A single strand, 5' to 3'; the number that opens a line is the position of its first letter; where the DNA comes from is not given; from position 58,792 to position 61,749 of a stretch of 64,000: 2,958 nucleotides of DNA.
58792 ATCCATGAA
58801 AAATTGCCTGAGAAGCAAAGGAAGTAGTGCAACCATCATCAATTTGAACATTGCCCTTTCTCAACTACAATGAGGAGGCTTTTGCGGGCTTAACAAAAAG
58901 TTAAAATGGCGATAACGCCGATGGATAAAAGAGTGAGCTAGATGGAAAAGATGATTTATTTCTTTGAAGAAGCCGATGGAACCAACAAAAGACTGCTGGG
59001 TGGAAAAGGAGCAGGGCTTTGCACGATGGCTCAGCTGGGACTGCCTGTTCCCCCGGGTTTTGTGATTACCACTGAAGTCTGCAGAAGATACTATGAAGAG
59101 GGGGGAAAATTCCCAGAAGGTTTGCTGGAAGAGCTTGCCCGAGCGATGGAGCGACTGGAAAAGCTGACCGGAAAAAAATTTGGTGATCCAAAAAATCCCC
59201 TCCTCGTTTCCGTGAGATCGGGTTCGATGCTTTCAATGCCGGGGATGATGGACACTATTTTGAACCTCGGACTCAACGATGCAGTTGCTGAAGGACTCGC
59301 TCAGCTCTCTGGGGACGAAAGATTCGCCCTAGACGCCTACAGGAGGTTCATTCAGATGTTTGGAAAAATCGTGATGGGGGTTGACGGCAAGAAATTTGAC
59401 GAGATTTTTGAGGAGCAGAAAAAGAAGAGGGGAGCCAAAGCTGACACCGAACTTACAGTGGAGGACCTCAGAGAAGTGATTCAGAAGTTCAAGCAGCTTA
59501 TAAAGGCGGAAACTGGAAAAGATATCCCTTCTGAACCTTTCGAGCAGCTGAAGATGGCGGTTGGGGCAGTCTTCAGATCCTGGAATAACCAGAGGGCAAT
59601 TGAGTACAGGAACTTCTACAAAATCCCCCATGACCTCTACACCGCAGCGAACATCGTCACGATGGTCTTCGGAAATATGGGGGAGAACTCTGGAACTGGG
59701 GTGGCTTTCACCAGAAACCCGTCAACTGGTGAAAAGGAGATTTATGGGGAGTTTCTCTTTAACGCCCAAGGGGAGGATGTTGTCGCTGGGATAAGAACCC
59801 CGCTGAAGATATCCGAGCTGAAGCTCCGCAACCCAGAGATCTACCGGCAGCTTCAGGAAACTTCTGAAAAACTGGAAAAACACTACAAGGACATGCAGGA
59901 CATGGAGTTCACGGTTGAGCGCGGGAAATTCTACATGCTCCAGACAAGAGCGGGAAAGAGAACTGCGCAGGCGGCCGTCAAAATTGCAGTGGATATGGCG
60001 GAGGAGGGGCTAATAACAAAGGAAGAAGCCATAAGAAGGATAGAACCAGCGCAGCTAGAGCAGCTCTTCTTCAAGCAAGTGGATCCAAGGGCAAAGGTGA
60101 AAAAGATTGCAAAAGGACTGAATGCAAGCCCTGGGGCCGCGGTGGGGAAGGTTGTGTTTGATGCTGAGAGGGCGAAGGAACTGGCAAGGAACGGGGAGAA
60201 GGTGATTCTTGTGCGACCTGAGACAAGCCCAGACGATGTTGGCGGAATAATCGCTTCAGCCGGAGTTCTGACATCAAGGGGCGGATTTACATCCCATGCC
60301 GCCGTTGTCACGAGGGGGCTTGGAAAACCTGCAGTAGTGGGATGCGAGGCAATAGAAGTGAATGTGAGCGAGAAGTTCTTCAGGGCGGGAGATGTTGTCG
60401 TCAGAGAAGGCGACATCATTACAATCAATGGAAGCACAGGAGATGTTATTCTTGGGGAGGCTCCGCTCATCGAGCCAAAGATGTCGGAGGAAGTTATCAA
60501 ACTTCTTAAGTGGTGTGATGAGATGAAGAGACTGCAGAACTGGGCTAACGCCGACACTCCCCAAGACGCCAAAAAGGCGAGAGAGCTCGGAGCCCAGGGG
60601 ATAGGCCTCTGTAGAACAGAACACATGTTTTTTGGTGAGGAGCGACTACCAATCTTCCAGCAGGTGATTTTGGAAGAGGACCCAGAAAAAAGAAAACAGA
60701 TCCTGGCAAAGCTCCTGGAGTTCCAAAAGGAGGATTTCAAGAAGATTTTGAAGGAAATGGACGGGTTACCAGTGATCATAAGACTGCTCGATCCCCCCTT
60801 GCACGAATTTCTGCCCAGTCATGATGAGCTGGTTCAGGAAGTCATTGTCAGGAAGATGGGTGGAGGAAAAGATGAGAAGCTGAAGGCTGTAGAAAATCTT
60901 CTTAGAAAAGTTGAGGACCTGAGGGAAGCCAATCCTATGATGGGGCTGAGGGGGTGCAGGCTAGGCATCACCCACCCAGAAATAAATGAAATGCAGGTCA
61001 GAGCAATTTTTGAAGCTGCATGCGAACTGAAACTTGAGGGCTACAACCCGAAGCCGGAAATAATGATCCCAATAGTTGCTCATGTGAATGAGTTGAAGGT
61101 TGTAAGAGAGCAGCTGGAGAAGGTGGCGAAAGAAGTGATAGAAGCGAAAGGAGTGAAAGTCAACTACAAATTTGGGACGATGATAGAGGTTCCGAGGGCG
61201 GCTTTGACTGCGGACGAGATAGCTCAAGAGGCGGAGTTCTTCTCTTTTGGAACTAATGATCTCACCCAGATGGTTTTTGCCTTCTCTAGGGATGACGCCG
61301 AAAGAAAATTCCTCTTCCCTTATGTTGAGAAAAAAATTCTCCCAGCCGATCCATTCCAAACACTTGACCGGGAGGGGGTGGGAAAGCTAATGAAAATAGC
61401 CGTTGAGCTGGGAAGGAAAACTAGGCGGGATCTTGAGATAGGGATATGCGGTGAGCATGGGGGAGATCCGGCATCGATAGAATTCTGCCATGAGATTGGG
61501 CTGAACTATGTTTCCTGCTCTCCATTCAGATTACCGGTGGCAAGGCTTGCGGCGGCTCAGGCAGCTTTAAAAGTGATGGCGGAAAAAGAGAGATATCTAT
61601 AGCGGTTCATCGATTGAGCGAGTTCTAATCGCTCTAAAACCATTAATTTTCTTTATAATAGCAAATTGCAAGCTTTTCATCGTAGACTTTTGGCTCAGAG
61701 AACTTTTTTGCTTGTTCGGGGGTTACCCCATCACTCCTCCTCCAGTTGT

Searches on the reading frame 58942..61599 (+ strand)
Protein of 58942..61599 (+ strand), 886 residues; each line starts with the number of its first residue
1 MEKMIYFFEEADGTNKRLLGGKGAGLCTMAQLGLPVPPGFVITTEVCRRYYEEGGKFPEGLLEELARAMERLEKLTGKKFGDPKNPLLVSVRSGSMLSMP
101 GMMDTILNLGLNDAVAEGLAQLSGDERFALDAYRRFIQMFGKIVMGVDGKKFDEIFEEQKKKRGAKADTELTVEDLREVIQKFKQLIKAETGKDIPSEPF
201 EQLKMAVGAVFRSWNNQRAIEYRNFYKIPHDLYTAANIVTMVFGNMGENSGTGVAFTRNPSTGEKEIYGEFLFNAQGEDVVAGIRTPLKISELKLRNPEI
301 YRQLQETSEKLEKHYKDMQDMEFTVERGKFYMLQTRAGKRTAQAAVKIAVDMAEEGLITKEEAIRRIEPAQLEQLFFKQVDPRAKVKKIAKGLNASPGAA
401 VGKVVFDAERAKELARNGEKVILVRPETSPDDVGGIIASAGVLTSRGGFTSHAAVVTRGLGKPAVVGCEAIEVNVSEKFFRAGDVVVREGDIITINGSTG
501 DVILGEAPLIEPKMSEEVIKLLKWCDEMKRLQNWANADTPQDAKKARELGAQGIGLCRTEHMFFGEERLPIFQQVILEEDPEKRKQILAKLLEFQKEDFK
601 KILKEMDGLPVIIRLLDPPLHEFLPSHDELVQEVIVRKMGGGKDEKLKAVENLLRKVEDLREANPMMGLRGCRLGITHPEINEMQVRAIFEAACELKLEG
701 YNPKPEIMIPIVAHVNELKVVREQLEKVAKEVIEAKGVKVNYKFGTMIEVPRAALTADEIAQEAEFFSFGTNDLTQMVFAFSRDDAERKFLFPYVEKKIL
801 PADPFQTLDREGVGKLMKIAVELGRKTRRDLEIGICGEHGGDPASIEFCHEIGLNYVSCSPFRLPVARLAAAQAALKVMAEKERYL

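Call 8: search_protein_families(library=pfam, proteins=[window:58942-61599:+], max_evalue=0.1)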
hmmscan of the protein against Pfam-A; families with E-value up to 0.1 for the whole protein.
window:58942-61599:+ (886 aa): 4 families
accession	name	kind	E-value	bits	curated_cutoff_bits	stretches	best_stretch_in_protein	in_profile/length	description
PF02896.24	PEP-utilizers_C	-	5.8e-87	292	22.8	1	516-874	5-291/293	PEP-utilising enzyme, PEP-binding domain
PF01326.24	PPDK_N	-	4.6e-53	181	27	3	57-290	77-220/328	Pyruvate phosphate dikinase, AMP/ATP-binding domain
PF00391.29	PEP-utilizers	-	9.6e-22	76.8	23.1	1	419-500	3-72/72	PEP-utilising enzyme, mobile domain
PF22746.1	SHOCT-like_DUF2089-C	-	0.029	14.5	27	1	351-368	8-25/32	SHOCT-like domain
